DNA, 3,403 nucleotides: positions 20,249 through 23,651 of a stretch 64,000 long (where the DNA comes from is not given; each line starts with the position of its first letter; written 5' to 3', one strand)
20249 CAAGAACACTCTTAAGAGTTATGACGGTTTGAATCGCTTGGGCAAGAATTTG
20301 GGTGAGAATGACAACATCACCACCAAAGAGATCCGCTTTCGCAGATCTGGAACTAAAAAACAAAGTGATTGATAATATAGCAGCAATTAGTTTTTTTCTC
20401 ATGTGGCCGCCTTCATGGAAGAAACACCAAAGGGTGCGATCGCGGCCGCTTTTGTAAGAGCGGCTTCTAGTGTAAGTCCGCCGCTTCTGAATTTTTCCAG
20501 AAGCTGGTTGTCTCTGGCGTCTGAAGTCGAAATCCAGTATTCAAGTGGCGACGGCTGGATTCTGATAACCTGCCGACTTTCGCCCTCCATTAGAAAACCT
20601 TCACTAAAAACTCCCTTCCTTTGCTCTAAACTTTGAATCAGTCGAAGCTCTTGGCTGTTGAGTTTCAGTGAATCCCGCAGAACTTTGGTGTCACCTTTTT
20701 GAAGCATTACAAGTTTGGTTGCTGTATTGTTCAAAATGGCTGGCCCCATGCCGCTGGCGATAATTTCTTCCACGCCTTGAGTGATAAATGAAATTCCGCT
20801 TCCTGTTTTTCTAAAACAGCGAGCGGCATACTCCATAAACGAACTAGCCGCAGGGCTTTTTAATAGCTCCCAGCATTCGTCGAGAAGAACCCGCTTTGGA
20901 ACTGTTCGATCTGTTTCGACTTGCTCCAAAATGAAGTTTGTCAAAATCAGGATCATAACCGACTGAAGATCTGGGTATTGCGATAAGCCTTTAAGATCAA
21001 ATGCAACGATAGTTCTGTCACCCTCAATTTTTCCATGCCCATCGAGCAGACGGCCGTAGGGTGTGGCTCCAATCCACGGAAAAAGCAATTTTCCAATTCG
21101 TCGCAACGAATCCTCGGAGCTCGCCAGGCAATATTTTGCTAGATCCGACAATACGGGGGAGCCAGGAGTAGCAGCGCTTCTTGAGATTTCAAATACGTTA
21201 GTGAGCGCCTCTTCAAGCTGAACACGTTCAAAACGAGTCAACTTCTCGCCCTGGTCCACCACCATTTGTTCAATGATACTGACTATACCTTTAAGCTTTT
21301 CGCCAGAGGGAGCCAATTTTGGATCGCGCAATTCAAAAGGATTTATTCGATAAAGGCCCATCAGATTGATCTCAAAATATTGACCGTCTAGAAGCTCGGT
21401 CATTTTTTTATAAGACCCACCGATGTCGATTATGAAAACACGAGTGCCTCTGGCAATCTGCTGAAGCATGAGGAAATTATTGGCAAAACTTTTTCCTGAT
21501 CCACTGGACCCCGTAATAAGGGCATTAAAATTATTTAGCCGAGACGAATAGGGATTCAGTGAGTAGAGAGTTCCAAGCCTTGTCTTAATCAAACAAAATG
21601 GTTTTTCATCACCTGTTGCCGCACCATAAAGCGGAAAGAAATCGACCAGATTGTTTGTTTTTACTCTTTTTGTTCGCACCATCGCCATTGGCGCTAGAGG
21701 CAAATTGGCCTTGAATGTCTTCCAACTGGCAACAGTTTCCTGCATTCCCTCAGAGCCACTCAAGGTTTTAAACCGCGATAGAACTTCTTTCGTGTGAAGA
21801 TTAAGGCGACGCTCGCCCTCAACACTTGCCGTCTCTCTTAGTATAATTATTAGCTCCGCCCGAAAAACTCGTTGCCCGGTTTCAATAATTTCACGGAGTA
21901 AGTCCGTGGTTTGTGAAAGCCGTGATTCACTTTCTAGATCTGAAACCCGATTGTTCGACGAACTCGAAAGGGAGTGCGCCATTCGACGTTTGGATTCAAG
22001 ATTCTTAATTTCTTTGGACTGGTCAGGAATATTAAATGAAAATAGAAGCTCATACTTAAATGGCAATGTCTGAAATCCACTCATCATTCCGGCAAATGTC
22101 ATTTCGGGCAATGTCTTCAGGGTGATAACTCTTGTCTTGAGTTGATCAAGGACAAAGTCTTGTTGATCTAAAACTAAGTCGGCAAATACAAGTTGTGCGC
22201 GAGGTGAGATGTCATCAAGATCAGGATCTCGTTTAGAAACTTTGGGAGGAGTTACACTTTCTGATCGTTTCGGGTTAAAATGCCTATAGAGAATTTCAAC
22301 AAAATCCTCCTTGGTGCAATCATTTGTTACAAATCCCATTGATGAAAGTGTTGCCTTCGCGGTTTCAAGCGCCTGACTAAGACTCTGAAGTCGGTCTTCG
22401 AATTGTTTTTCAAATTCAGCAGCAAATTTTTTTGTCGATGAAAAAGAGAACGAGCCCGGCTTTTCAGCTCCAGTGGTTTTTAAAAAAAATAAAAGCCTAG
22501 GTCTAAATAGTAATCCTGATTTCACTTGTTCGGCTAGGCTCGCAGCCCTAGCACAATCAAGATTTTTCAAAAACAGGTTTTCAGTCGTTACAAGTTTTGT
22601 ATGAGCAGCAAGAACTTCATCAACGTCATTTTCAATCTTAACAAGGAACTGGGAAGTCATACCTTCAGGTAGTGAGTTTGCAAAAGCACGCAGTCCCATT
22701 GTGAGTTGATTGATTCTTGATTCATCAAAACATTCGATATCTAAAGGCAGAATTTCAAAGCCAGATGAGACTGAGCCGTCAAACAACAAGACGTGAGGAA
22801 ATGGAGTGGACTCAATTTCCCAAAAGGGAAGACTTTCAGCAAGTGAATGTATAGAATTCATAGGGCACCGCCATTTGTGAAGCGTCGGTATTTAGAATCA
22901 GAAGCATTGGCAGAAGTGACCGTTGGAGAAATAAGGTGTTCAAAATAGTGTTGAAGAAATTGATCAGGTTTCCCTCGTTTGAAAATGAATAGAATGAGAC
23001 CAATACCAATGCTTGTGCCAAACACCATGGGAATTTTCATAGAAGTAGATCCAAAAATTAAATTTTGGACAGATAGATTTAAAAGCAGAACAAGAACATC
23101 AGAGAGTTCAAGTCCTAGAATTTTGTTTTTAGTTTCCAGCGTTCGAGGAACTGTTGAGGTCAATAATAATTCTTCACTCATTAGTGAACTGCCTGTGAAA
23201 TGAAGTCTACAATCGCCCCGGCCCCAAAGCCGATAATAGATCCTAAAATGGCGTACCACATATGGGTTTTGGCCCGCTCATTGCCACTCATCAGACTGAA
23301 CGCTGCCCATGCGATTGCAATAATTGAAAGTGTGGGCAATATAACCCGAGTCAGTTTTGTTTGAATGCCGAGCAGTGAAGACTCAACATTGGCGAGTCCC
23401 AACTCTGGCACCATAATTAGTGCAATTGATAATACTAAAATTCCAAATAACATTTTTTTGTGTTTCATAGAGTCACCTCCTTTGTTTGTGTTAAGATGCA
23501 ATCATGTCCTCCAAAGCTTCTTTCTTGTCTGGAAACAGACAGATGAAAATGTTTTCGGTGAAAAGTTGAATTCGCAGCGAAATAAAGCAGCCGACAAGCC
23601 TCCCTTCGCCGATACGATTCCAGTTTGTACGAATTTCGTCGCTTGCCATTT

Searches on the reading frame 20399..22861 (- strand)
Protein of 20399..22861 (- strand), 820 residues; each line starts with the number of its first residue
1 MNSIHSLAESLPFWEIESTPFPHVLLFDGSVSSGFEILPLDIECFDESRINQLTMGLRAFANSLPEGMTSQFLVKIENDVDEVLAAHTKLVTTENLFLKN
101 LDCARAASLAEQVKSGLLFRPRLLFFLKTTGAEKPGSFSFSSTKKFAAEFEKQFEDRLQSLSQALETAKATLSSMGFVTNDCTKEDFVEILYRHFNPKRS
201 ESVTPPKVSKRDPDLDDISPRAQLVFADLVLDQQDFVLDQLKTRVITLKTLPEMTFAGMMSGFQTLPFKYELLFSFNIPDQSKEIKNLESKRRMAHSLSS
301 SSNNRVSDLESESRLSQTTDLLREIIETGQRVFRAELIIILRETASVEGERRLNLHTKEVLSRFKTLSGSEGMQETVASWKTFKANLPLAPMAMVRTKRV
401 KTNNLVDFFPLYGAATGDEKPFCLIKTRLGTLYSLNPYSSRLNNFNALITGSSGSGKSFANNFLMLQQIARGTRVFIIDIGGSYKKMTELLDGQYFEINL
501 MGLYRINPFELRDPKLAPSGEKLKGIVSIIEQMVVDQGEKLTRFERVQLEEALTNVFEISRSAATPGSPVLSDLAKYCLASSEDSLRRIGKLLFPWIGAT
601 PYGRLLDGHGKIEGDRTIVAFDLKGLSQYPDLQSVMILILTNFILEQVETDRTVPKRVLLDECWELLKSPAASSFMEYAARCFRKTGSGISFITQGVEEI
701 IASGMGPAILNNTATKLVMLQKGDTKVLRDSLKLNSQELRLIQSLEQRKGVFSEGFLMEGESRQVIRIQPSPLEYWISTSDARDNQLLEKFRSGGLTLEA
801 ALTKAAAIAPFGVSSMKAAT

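Call 9: search_protein_families(library=pfam, proteins=[window:20399-22861:-], max_evalue=0.001)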
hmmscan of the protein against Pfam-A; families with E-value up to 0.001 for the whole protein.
window:20399-22861:- (820 aa): 5 families
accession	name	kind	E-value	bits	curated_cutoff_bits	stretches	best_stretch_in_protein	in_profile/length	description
PF19044.6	P-loop_TraG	-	1.8e-37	129.4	25.8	1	442-803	27-407/413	TraG P-loop domain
PF11130.14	TraC_F_IV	-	3.8e-15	56.2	28.1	1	26-344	19-333/375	TraC protein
PF12846.13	AAA_10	-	1.7e-13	50.8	27.5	2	440-503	17-80/362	AAA-like domain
PF01935.23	DUF87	-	7.5e-05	23.4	23.2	1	448-516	27-97/220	Helicase HerA, central domain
PF10412.15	TrwB_AAD_bind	-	0.00027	20.4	20.5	1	437-485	8-56/387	Type IV secretion-system coupling protein DNA-binding domain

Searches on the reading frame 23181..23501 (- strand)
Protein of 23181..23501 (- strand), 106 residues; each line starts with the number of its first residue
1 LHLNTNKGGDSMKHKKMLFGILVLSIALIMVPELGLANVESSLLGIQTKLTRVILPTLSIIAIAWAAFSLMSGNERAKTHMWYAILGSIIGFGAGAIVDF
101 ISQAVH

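Call 9: search_protein_families(library=pfam, proteins=[window:23181-23501:-], max_evalue=0.001)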
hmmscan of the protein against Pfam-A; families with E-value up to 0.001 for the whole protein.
window:23181-23501:- (106 aa): 1 family
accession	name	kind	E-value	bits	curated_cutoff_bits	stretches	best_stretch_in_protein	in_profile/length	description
PF04956.18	TrbC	-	2.1e-09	37.9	27.9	1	14-101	7-98/98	TrbC/VIRB2 pilin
